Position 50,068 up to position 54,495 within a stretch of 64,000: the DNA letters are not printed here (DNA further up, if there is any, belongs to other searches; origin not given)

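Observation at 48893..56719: Candidate polysaccharide chain-length ruler system: FkbM methyltransferase with coiled-coil repeats, overlapping a triple-GT4 polymerase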

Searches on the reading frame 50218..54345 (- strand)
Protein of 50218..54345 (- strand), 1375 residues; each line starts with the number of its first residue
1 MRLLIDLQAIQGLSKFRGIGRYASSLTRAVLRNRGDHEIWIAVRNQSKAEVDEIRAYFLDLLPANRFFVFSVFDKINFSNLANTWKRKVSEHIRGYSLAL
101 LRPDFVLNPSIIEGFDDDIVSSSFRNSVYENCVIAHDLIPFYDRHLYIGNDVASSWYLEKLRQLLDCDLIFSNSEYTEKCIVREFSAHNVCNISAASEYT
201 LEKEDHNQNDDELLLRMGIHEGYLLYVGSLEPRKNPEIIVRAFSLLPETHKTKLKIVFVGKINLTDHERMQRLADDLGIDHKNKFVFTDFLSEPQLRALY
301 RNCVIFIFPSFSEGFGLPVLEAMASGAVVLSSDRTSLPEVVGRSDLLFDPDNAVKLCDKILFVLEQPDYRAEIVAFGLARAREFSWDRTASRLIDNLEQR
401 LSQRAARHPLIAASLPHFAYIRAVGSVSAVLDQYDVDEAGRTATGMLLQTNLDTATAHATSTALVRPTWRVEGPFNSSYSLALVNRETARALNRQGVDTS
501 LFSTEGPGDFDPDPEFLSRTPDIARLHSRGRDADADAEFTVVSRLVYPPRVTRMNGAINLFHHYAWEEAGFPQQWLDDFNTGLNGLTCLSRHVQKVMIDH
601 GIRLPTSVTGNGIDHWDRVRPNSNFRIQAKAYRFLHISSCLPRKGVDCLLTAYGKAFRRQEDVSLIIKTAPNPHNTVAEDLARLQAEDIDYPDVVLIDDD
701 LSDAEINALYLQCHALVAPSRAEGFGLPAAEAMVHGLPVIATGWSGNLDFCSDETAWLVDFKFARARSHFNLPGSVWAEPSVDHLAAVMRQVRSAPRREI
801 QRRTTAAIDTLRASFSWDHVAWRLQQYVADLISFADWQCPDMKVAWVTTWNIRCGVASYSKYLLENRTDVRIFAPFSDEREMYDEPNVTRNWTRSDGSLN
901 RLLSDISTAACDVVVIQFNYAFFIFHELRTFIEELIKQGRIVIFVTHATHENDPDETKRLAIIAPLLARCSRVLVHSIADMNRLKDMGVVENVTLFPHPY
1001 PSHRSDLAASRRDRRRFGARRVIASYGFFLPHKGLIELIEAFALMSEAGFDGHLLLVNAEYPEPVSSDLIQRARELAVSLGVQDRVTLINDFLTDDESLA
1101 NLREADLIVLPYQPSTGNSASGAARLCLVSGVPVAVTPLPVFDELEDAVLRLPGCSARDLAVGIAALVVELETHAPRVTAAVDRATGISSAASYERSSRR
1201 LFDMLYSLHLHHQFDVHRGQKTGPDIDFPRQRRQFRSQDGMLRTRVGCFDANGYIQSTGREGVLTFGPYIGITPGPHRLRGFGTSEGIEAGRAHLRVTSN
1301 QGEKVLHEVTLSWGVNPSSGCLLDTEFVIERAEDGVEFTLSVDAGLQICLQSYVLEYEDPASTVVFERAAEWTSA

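Call 7: search_protein_families(library=pfam, proteins=[window:50218-54345:-], max_evalue=0.01)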
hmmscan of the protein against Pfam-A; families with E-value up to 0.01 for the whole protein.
window:50218-54345:- (1375 aa): 5 families
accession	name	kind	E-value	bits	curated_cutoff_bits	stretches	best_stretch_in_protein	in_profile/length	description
PF00534.26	Glycos_transf_1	-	2.3e-52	177.4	26.4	2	223-373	17-165/172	Glycosyl transferases group 1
PF13692.12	Glyco_trans_1_4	-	2.1e-47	161.4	27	3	223-365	3-141/142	Glycosyl transferases group 1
PF20706.3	GT4-conflict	-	1.3e-23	84.1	26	2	641-823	209-384/385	Family 4 Glycosyltransferase in conflict systems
PF13439.12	Glyco_transf_4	-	1.4e-10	41.9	28.5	1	858-998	10-164/170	Glycosyltransferase Family 4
PF13524.12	Glyco_trans_1_2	-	7.6e-07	29.6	25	1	284-394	28-143/144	Glycosyl transferase-like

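Call 13: search_solved_structures(query=window:50218-54345:-, max_evalue=0.01)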
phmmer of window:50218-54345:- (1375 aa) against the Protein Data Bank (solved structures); distinct sequences matched with E-value up to 0.01: 52.
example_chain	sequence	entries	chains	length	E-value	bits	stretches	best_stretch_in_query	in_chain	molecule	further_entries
3c4q_A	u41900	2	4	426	7.6e-17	63.1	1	214-394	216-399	Predicted glycosyltransferases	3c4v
3c48_A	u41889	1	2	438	8.4e-17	62.9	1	214-394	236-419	Predicted glycosyltransferases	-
3fro_A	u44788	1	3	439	4.5e-12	47.3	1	208-394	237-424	GlgA glycogen synthase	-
2bis_A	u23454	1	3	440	4.5e-12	47.3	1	208-394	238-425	GLGA GLYCOGEN SYNTHASE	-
3l01_A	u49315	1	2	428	5.5e-12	47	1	208-394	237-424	GlgA glycogen synthase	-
2bfw_A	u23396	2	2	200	2.5e-10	41.5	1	206-365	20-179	GLGA GLYCOGEN SYNTHASE | PGS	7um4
9m88_C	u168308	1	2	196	4.5e-10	40.7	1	208-365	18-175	Glycogen synthase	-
6kp6_A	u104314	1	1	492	2e-09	38.5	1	207-372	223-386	Muscarinic acetylcholine receptor M4,GlgA glycogen synthase,Muscarinic acetylcholine recep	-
6hll_A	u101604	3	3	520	2.2e-09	38.4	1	208-373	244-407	Substance-P receptor,GlgA glycogen synthase,Substance-P receptor | Substance-P receptor,Substance-P receptor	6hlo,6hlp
7fee_A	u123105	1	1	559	2.5e-09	38.2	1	207-366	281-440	Cannabinoid receptor 1,GlgA glycogen synthase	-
6e59_A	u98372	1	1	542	2.6e-09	38.1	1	208-367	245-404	Substance-P receptor, GlgA glycogen synthase, Substance-P receptor chimera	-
7w41_A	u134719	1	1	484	2.7e-09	38.1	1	207-366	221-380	Gastrin-releasing peptide receptor,GlgA glycogen synthase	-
6w25_A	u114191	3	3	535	2.9e-09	38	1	208-366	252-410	Melanocortin receptor 4,GlgA glycogen synthase,Melanocortin receptor 4 | Melanocortin receptor 4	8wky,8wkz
6kuw_A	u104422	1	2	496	2.9e-09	38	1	208-366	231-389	Alpha-2C adrenergic receptor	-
6lfl_A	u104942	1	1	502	3.2e-09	37.8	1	207-366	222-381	C-X-C chemokine receptor type 2,GlgA glycogen synthase,C-X-C chemokine receptor type 2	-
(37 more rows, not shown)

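Call 27: search_protein_families(library=ncbifam, proteins=[window:50218-54345:-], max_evalue=0.001)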
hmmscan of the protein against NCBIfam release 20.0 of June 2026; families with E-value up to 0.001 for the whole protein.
window:50218-54345:- (1375 aa): 30 families (the best 25 are shown)
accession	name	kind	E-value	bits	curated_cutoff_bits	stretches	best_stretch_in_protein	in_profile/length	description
TIGR04047.1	MSMEG_0565_glyc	hypoth_equivalog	1.1e-43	149.7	259.85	2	163-395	135-369/373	MSMEG_0565 family glycosyltransferase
TIGR03449.1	mycothiol_MshA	equivalog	1.8e-35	122.6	462.5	2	212-399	211-402/406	D-inositol-3-phosphate glycosyltransferase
TIGR02149.1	glgA_Coryne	subfamily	9.4e-24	84.2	302.4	2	164-395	142-385/391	glycogen synthase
NF038295.1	EPS_HpsP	equivalog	1.3e-23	83.7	550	2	207-397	191-384/388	hormogonium polysaccharide biosynthesis glycosyltransferase HpsP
NF041876.1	EPS_EpsE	equivalog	5.1e-21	75.4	400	2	226-391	219-387/389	exopolysaccharide biosynthesis GT4 family glycosyltransferase EpsE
TIGR03999.1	thiol_BshA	equivalog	7.5e-18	64.6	273.7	1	193-388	169-361/375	N-acetyl-alpha-D-glucosaminyl L-malate synthase BshA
TIGR03088.1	stp2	hypoth_equivalog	3.2e-17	62.6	409.05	2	224-392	197-365/374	TIGR03088 family PEP-CTERM/XrtA system glycosyltransferase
NF012028.0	PRK15484.1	subfamily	1.8e-14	53.7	618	1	198-394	172-372/380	lipopolysaccharide N-acetylglucosaminyltransferase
TIGR04157.1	glyco_rSAM_CFB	subfamily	3.3e-13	49.4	400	1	161-341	164-339/406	TIGR04157 family glycosyltransferase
TIGR02095.1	glgA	subfamily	3.4e-13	49.1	328.45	2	199-333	267-399/477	glycogen/starch synthase, ADP-glucose type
NF053787.1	GlcN_PG_synth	equivalog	8.5e-13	47.9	480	1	282-398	241-357/361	N-acetylglucosaminyl phosphatidylglycerol synthase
TIGR04063.1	stp3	hypoth_equivalog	1.9e-11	43.5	442.05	1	180-380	172-374/397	TIGR04063 family PEP-CTERM/XrtA system glycosyltransferase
NF047684.1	TeichurnBiosyTuaC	equivalog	4.2e-11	42.4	550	1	206-396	204-385/391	teichuronic acid biosynthesis protein TuaC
NF050063.1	ProtGlycPglJ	equivalog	6.1e-11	42.1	500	1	166-395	144-361/363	N-acetylgalactosamine-N,N'-diacetylbacillosaminyl-diphospho-undecaprenol 4-alpha-N-acetylgalactosaminyltransferase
NF038255.1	exopoly_VpsD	equivalog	3.8e-09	35.9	300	1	586-742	160-312/381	VpsD family glycosyltransferase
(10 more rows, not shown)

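Call 28: find_homologous_proteins(query=window:50218-54345:-)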
Query window:50218-54345:- (1375 aa): 1755 proteins with E <= 0.001 among 8000 candidates; the best 120 are listed.
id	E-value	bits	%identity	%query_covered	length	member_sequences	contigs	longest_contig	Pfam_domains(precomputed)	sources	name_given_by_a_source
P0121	0.0e+0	3055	100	96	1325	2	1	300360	PF00534.27,PF13524.13,PF13439.13,PF20706.4,PF13692.13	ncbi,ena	-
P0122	0.0e+0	1382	48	99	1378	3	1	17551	PF00534.27,PF13524.13,PF13439.13,PF20706.4,PF13692.13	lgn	-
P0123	0.0e+0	1079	44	88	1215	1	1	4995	PF00534.27,PF13579.13,PF13439.13,PF20706.4,PF13692.13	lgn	-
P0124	0.0e+0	1073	44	88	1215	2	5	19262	PF00534.27,PF13579.13,PF13439.13,PF20706.4,PF13692.13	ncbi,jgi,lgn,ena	-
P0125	0.0e+0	1066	44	88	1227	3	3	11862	PF00534.27,PF13579.13,PF13524.13,PF13439.13,PF20706.4,PF13692.13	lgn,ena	-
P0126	0.0e+0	1062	44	88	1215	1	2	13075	PF00534.27,PF13579.13,PF13439.13,PF20706.4,PF13692.13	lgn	-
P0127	0.0e+0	1057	48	55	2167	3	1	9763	PF00534.27,PF13524.13,PF13439.13,PF20706.4,PF13692.13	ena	-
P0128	0.0e+0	1057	45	88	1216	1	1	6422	PF00534.27,PF13579.13,PF13524.13,PF13439.13,PF20706.4,PF13692.13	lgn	-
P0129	0.0e+0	1056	42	88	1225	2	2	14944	PF00534.27,PF13579.13,PF13524.13,PF13439.13,PF20706.4,PF13692.13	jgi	jgi:glycosyltransferase involved in cell wall biosynthesis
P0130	0.0e+0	1048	44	88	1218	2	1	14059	PF00534.27,PF13439.13,PF20706.4,PF13692.13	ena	-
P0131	0.0e+0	1047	43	89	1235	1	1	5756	PF00534.27,PF13579.13,PF13524.13,PF13439.13,PF20706.4,PF13692.13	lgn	-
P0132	0.0e+0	1044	45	84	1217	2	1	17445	PF00534.27,PF13439.13,PF20706.4,PF13692.13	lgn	-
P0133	0.0e+0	1043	44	88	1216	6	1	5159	PF00534.27,PF13579.13,PF13439.13,PF20706.4,PF13692.13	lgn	-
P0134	0.0e+0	1042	44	88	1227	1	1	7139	PF00534.27,PF13524.13,PF13439.13,PF20706.4,PF13692.13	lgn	-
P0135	0.0e+0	1038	44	87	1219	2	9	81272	PF00534.27,PF13524.13,PF13439.13,PF20706.4,PF13692.13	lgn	-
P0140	0.0e+0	1033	40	98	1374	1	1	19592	PF00534.27,PF13524.13,PF13439.13,PF20706.4,PF13692.13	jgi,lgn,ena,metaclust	metaclust:\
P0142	0.0e+0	1032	43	88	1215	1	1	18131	PF00534.27,PF13579.13,PF13439.13,PF20706.4,PF13692.13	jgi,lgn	-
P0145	0.0e+0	1030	44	88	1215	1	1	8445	PF00534.27,PF13524.13,PF13439.13,PF20706.4,PF13692.13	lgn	-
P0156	0.0e+0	1023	41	88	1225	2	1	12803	PF00534.27,PF13439.13,PF20706.4,PF13692.13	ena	-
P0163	0.0e+0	1021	43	88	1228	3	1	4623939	PF00534.27,PF13524.13,PF13439.13,PF20706.4,PF13692.13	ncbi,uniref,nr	ncbi:glycosyltransferase [Stenotrophomonas oahuensis]|uniref:Glycosyltransferase n=1 Tax=Stenotropho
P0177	2.8e-298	1011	42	88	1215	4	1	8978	PF00534.27,PF13524.13,PF13439.13,PF20706.4,PF13692.13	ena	-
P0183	2.8e-297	1007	43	88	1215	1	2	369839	PF00534.27,PF13524.13,PF13439.13,PF20706.4,PF13692.13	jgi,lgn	jgi:glycosyltransferase involved in cell wall biosynthesis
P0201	2.4e-295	1001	43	90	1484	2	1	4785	PF00534.27,PF05050.20,PF13524.13,PF13439.13,PF20706.4,PF13692.13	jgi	jgi:FkbM family methyltransferase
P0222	1.5e-293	995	42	88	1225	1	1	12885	PF00534.27,PF13524.13,PF13439.13,PF20706.4,PF13692.13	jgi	jgi:glycosyltransferase involved in cell wall biosynthesis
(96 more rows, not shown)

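Call 29: find_encoding_contigs(protein=P0122, flank=10000, max_places=2)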
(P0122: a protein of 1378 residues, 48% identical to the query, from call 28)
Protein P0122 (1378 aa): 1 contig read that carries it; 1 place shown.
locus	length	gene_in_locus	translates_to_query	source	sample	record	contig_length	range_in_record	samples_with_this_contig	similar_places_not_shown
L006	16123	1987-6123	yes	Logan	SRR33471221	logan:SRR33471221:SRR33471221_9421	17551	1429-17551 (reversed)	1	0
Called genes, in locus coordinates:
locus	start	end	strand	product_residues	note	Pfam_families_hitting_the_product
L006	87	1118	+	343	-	-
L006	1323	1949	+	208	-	PF13428:TPR_14 (faint), PF07719:TPR_2 (faint), PF13176:TPR_7 (faint), PF14559:TPR_19 (faint)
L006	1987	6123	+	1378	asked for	PF13439:Glyco_transf_4, PF00534:Glycos_transf_1, PF20706:GT4-conflict, PF13524:Glyco_trans_1_2 (faint), PF13692:Glyco_trans_1_4, PF20706:GT4-conflict, PF00534:Glycos_transf_1, PF13692:Glyco_trans_1_4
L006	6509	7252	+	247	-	PF02348:CTP_transf_3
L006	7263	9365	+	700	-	-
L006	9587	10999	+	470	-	PF00483:NTP_transferase, PF12804:NTP_transf_3 (weak), PF22640:ManC_GMP_beta-helix, PF01050:MannoseP_isomer, PF07883:Cupin_2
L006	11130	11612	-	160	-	-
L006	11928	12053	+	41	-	PF00444:Ribosomal_L36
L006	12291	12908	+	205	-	-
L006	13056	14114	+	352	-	PF00561:Abhydrolase_1, PF12146:Hydrolase_4, PF12697:Abhydrolase_6, PF06821:Ser_hydrolase (faint)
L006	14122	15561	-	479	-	PF00224:PK, PF02887:PK_C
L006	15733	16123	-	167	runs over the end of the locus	PF06282:DUF1036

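Call 30: find_encoding_contigs(protein=P0140, flank=10000, max_places=2)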
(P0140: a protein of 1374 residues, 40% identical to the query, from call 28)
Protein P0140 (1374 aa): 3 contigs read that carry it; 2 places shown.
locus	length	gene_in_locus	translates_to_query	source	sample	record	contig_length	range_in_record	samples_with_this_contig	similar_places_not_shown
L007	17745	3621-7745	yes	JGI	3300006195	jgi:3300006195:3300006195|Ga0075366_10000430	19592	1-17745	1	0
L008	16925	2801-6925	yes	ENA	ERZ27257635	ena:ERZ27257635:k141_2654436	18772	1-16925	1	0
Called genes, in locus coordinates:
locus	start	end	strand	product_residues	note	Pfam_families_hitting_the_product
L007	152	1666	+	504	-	PF00483:NTP_transferase, PF22640:ManC_GMP_beta-helix, PF01050:MannoseP_isomer, PF07883:Cupin_2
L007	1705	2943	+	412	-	PF02563:Poly_export, PF10531:SLBB (faint), PF22461:SLBB_2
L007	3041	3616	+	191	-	PF13946:DUF4214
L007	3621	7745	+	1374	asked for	PF13439:Glyco_transf_4 (faint), PF20706:GT4-conflict, PF00534:Glycos_transf_1, PF13524:Glyco_trans_1_2 (faint), PF13692:Glyco_trans_1_4, PF20706:GT4-conflict, PF00534:Glycos_transf_1, PF13692:Glyco_trans_1_4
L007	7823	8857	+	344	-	PF01370:Epimerase, PF04321:RmlD_sub_bind (weak), PF16363:GDP_Man_Dehyd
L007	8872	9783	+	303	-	PF01073:3Beta_HSD, PF01370:Epimerase, PF04321:RmlD_sub_bind, PF13460:NAD_binding_10 (weak), PF16363:GDP_Man_Dehyd, PF07993:NAD_binding_4 (weak)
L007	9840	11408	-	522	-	PF00534:Glycos_transf_1, PF13692:Glyco_trans_1_4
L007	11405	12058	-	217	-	PF00005:ABC_tran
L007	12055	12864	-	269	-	PF01061:ABC2_membrane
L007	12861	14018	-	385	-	-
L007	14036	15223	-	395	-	PF13477:Glyco_trans_4_2 (weak), PF20706:GT4-conflict, PF13439:Glyco_transf_4, PF13579:Glyco_trans_4_4, PF00534:Glycos_transf_1, PF13692:Glyco_trans_1_4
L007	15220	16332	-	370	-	PF13439:Glyco_transf_4, PF20706:GT4-conflict, PF00534:Glycos_transf_1, PF13692:Glyco_trans_1_4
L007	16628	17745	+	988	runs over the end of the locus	?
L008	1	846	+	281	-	?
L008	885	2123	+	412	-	PF02563:Poly_export, PF10531:SLBB (faint), PF22461:SLBB_2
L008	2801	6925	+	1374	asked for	PF13439:Glyco_transf_4 (faint), PF20706:GT4-conflict, PF00534:Glycos_transf_1, PF13524:Glyco_trans_1_2 (faint), PF13692:Glyco_trans_1_4, PF20706:GT4-conflict, PF00534:Glycos_transf_1, PF13692:Glyco_trans_1_4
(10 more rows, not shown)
